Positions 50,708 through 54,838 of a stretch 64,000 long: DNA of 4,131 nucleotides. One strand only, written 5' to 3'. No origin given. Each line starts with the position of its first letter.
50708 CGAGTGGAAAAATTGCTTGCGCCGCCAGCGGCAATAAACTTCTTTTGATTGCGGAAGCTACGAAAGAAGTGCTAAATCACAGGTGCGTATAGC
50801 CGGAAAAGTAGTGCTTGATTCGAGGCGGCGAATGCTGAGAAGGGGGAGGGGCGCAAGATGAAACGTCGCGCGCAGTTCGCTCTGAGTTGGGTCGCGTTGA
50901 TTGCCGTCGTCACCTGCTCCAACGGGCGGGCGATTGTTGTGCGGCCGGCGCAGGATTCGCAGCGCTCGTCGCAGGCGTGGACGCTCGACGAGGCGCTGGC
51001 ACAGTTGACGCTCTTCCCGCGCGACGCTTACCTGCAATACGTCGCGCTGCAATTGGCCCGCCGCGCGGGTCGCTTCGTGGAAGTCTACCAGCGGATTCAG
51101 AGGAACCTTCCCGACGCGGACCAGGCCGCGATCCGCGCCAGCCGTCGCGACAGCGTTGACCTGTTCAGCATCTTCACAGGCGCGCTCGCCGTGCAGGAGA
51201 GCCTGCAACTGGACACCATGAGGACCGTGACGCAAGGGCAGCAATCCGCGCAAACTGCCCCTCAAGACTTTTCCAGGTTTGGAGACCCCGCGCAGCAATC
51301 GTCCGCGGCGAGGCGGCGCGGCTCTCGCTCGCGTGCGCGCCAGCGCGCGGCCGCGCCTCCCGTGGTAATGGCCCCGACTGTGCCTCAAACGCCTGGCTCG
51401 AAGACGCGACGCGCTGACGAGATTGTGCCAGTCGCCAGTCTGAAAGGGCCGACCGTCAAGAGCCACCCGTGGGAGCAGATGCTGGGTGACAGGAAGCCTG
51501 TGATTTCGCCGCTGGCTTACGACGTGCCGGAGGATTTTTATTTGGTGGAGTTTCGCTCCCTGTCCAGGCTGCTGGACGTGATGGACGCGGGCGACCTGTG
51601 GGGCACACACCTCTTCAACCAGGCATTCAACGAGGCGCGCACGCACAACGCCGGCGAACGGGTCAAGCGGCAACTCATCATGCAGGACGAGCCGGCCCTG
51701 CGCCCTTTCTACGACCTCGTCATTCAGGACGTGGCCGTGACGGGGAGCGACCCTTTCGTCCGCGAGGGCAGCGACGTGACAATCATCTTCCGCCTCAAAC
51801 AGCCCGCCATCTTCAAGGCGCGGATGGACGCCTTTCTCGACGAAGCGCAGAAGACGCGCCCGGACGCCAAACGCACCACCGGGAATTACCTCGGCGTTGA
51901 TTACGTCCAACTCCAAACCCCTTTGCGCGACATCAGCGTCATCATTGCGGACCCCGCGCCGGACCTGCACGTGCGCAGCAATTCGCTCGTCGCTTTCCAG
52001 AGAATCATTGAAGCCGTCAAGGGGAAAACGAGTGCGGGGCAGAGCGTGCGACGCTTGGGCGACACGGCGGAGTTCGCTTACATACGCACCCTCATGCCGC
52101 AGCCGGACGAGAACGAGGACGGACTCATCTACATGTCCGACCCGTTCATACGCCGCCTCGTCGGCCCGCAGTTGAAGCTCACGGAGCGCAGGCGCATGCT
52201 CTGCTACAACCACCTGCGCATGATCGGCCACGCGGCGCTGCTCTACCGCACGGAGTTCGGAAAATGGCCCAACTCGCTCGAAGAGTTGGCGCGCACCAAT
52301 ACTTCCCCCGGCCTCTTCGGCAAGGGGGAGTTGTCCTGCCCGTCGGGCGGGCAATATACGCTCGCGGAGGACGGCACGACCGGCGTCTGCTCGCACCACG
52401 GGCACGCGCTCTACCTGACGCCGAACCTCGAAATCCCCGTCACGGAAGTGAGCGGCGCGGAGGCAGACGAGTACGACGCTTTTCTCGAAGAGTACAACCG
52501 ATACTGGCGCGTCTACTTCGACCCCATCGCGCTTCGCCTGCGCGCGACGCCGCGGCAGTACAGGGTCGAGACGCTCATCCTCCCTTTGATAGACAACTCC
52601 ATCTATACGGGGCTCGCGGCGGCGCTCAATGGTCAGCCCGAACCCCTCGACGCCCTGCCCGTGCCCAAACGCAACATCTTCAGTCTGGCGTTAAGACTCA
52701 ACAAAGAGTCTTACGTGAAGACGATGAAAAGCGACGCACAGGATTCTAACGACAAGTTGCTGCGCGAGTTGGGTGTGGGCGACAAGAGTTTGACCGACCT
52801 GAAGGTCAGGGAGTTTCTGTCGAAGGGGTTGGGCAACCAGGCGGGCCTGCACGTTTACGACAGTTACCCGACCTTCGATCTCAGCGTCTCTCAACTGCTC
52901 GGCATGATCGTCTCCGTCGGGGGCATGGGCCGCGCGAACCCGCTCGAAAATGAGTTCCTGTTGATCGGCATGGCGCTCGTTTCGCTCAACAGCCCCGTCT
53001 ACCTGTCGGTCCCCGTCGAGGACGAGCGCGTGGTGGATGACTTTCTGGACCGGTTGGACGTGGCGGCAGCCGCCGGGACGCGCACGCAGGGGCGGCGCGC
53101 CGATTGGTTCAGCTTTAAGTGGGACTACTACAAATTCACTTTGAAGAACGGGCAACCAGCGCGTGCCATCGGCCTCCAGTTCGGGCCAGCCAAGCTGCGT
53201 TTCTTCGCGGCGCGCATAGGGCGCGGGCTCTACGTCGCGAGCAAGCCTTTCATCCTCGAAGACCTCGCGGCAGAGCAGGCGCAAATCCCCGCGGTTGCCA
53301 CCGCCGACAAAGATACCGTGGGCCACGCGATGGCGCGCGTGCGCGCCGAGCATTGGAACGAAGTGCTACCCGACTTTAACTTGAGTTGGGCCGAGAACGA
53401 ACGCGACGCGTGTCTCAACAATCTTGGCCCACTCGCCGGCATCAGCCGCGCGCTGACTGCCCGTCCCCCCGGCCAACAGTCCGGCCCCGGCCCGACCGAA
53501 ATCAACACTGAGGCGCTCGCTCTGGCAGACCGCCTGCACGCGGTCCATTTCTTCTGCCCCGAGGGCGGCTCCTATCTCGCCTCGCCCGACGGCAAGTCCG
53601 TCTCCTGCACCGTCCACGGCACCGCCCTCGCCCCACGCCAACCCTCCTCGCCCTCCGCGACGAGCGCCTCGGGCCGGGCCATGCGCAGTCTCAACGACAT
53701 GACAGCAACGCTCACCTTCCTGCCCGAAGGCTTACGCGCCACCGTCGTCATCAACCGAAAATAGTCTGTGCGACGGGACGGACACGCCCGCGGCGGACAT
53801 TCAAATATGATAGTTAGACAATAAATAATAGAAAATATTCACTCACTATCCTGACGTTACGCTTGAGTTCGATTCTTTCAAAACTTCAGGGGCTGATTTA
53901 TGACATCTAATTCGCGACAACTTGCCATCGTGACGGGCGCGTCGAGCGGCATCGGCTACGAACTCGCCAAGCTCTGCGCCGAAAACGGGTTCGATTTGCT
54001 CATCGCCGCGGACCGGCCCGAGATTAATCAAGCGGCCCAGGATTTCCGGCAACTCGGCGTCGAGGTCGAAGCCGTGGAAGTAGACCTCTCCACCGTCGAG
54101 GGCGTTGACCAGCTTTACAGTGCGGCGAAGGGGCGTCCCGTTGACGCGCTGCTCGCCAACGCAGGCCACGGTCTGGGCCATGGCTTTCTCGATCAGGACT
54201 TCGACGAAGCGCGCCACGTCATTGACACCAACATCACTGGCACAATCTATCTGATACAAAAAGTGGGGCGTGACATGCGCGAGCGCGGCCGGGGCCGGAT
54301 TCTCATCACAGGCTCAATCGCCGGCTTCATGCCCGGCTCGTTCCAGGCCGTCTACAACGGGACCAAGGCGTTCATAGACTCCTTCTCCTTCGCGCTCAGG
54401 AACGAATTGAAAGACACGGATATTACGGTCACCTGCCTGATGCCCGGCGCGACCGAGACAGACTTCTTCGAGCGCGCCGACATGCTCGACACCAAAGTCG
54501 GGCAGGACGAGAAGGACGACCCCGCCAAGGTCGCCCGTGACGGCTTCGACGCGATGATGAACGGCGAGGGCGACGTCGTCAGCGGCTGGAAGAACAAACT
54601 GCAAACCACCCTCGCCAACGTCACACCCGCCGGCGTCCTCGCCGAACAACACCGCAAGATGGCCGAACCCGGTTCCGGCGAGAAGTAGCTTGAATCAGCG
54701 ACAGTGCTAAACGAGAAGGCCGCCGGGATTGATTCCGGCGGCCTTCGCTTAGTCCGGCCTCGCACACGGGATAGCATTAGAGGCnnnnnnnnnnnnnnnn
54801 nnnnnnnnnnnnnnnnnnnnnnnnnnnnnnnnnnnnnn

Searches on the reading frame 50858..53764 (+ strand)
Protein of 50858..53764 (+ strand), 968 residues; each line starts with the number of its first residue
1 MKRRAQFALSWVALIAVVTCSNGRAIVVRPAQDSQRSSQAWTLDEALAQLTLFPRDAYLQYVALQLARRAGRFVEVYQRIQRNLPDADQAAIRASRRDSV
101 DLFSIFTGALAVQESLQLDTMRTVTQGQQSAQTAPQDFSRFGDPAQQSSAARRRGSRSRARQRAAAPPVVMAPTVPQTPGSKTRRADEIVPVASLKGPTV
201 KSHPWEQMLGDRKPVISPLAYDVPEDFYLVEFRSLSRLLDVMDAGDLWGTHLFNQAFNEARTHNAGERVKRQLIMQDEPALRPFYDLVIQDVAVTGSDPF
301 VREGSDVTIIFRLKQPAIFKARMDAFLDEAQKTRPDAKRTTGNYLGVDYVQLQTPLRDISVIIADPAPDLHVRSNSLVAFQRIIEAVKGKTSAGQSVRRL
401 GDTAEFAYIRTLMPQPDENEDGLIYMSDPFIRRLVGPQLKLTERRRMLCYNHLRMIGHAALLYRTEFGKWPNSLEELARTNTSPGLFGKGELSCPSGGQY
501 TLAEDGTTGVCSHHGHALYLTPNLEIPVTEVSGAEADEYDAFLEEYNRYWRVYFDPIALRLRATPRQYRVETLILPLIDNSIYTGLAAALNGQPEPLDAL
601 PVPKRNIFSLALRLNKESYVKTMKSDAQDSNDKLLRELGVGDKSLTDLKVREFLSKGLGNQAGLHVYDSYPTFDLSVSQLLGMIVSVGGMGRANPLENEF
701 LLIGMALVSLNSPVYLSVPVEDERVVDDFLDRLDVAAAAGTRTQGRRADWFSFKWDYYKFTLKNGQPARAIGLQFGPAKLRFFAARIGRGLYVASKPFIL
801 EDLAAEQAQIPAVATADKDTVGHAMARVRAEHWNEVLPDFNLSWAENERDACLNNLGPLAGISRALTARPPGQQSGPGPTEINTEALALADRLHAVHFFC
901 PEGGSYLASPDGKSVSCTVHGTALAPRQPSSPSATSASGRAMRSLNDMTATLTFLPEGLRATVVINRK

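Call 7: search_protein_families(library=pfam, proteins=[window:50858-53764:+], max_evalue=0.001)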
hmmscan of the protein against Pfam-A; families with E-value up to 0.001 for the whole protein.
window:50858-53764:+ (968 aa): 0 families

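Call 35: search_protein_families(library=padloc, proteins=[window:50858-53764:+], max_evalue=0.01)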
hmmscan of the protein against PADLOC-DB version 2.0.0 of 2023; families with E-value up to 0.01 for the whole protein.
window:50858-53764:+ (968 aa): 0 families

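Call 96: search_solved_structures(query=window:50858-53764:+, max_evalue=0.01)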
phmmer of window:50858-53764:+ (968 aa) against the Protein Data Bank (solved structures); distinct sequences matched with E-value up to 0.01: 0.

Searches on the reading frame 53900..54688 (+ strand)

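Call 7: search_protein_families(library=pfam, proteins=[window:53900-54688:+], max_evalue=0.001)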
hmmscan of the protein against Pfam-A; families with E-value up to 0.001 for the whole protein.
window:53900-54688:+ (262 aa): 3 families
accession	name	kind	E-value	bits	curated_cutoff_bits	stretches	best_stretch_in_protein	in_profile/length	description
PF00106.31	adh_short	-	6e-43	147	26.6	1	8-192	2-189/195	short chain dehydrogenase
PF13561.12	adh_short_C2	-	8.2e-24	84.9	27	1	13-198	1-189/236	Enoyl-(Acyl carrier protein) reductase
PF08659.16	KR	-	1.6e-13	51.4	22.6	1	10-168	4-165/180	KR domain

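Call 35: search_protein_families(library=padloc, proteins=[window:53900-54688:+], max_evalue=0.01)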
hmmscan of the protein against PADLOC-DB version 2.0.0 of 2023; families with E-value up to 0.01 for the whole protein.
window:53900-54688:+ (262 aa): 0 families
